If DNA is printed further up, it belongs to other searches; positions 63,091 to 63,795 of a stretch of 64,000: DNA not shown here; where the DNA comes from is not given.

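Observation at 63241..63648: Virus-encoded synaptobrevin-like R-SNARE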

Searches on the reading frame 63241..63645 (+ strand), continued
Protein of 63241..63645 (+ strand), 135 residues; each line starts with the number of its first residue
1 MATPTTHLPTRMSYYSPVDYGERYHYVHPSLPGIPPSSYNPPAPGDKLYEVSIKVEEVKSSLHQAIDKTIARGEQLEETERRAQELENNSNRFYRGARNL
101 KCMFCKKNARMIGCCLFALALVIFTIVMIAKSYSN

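Call 51: list_cluster_members(proteins=[P0106, P0107, P0108, P0109, P0110, P0111, P0112, P0113, P0114, P0115])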
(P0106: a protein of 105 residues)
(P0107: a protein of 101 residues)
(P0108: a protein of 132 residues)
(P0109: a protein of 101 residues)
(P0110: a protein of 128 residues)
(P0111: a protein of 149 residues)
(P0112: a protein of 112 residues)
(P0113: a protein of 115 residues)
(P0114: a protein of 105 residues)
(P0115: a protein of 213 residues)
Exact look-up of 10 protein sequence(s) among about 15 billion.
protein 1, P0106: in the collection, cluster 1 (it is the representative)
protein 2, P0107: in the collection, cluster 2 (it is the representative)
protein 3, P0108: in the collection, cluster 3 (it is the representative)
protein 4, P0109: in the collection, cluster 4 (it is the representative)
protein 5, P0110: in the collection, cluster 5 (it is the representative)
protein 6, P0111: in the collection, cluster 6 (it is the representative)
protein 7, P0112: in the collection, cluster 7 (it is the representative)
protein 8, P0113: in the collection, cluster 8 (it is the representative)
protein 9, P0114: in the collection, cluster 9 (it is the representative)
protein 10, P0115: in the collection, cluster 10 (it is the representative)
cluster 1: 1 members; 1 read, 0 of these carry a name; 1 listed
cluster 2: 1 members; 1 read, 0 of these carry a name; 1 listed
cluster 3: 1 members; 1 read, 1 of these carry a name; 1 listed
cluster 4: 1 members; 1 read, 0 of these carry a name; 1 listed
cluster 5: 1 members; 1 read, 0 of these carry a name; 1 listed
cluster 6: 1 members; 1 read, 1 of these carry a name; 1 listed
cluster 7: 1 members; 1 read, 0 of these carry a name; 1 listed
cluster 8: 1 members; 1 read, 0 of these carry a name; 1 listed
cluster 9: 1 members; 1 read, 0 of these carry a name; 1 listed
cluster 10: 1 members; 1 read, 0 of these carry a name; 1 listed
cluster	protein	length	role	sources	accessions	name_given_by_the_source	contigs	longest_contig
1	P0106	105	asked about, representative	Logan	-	-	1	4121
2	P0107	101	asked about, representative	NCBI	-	-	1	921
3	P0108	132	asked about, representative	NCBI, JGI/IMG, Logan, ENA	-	hypothetical protein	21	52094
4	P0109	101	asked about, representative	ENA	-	-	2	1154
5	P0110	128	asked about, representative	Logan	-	-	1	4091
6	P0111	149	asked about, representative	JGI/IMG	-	vesicle-associated membrane protein 4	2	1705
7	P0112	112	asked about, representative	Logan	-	-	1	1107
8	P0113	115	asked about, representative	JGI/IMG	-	-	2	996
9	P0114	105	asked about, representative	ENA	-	-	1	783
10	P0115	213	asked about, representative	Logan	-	-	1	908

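Call 52: search_solved_structures(query=L002:12371-14182:+, max_evalue=0.001)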
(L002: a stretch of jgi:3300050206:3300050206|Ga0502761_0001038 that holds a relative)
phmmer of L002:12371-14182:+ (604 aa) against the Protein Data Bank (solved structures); distinct sequences matched with E-value up to 0.001: 147 (the best 60 are shown).
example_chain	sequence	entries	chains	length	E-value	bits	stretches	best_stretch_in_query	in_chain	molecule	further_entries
6chs_H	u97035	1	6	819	1.4e-11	46.8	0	335-378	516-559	Putative cell division control protein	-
5vc7_A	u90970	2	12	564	4e-11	45.3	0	329-417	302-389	VCP-like ATPase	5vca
7rlb_A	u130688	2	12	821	5.2e-11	44.9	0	329-379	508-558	Transitional endoplasmic reticulum ATPase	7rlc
7lmy_A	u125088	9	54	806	5.9e-11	44.7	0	329-379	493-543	Transitional endoplasmic reticulum ATPase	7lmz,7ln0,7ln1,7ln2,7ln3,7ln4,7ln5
7wub_C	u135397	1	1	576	6.6e-11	44.5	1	329-379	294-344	Transitional endoplasmic reticulum ATPase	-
7wub_D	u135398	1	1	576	6.7e-11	44.5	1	329-379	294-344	Transitional endoplasmic reticulum ATPase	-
6mck_A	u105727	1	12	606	9.2e-11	44.1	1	329-379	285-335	Transitional endoplasmic reticulum ATPase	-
5g4g_A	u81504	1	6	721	1.2e-10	43.7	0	329-417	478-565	VCP-LIKE ATPASE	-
5g4f_A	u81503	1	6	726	1.2e-10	43.7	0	329-417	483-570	VCP-LIKE ATPASE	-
7wd3_A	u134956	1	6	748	1.8e-10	43.1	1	335-417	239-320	ATPase family gene 2 protein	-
8rs9_A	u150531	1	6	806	1.9e-10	43.1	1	329-379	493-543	Transitional endoplasmic reticulum ATPase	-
8pqx_A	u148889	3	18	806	2.1e-10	42.9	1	329-379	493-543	Transitional endoplasmic reticulum ATPase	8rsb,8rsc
7rlj_A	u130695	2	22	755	2.2e-10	42.8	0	329-379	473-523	Transitional endoplasmic reticulum ATPase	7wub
7nku_A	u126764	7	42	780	2.3e-10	42.8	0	335-417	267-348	ATPase family gene 2 protein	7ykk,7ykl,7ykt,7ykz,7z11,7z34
8yka_A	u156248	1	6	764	2.3e-10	42.7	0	329-379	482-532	Transitional endoplasmic reticulum ATPase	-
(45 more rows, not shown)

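Call 53: search_protein_families(library=pfam, proteins=[L002:12371-14182:+, L001:2422-2748:+, L001:2828-3457:+, L001:3520-4059:+, L002:10434-10793:+, L017:5739-6125:+, L017:6499-6990:+, L004:9038-9973:+], max_evalue=0.01)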
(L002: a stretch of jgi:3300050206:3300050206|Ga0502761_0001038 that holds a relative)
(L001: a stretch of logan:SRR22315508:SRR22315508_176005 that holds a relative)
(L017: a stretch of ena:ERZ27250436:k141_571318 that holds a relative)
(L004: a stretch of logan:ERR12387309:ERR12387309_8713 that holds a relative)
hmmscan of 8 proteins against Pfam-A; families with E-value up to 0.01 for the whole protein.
L002:12371-14182:+ (604 aa): 6 families
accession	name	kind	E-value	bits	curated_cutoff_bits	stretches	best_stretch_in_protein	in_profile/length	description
PF00004.35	AAA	-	1.1e-09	39.3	21.2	1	351-528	2-124/131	ATPase family associated with various cellular activities (AAA)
PF00910.28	RNA_helicase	-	5.7e-06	27.2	21.5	1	351-388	2-33/105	RNA helicase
PF13401.12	AAA_22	-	0.0005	20.8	27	1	351-401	9-62/130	AAA domain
PF13191.12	AAA_16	-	0.0056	17.6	32.6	1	348-383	25-63/167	AAA ATPase domain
PF13086.12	AAA_11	-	0.0061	16.8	27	0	350-372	20-42/257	AAA domain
PF13479.12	AAA_24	-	0.0065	16.8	27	0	351-382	6-32/195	AAA domain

L001:2422-2748:+ (109 aa): 0 families

L001:2828-3457:+ (210 aa): 0 families

L001:3520-4059:+ (180 aa): 0 families

L002:10434-10793:+ (120 aa): 1 family
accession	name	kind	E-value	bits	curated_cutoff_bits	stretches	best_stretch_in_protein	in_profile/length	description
PF19067.5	DUF5763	-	0.0072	16.2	26.3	1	29-46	2-19/39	Family of unknown function (DUF5763)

L017:5739-6125:+ (129 aa): 0 families

L017:6499-6990:+ (164 aa): 0 families

L004:9038-9973:+ (312 aa): 2 families
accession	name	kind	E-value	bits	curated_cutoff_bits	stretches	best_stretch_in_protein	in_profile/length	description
PF07002.22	Copine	-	1.9e-59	201.2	27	1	97-301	1-216/218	Copine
PF10138.15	vWA-TerF-like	-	3.9e-09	37.4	29.4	1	121-267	36-172/200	vWA found in TerF C terminus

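Call 59: find_related_loci(query=A3, collection=viral_contigs, flank=8000)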
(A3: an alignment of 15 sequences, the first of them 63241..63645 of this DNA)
Query A3 (135 aa) in viral_contigs; peptide patterns used: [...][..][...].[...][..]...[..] (x = any residue, [..] = any of these).
124 stretches matched a pattern; 2 encode a relative of the query (tblastn E <= 1e-3); 2 distinct loci.
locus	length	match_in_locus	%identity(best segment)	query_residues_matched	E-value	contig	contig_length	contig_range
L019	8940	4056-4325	38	10-114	8e-18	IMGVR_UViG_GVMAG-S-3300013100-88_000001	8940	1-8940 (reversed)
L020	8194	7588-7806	29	46-118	4e-8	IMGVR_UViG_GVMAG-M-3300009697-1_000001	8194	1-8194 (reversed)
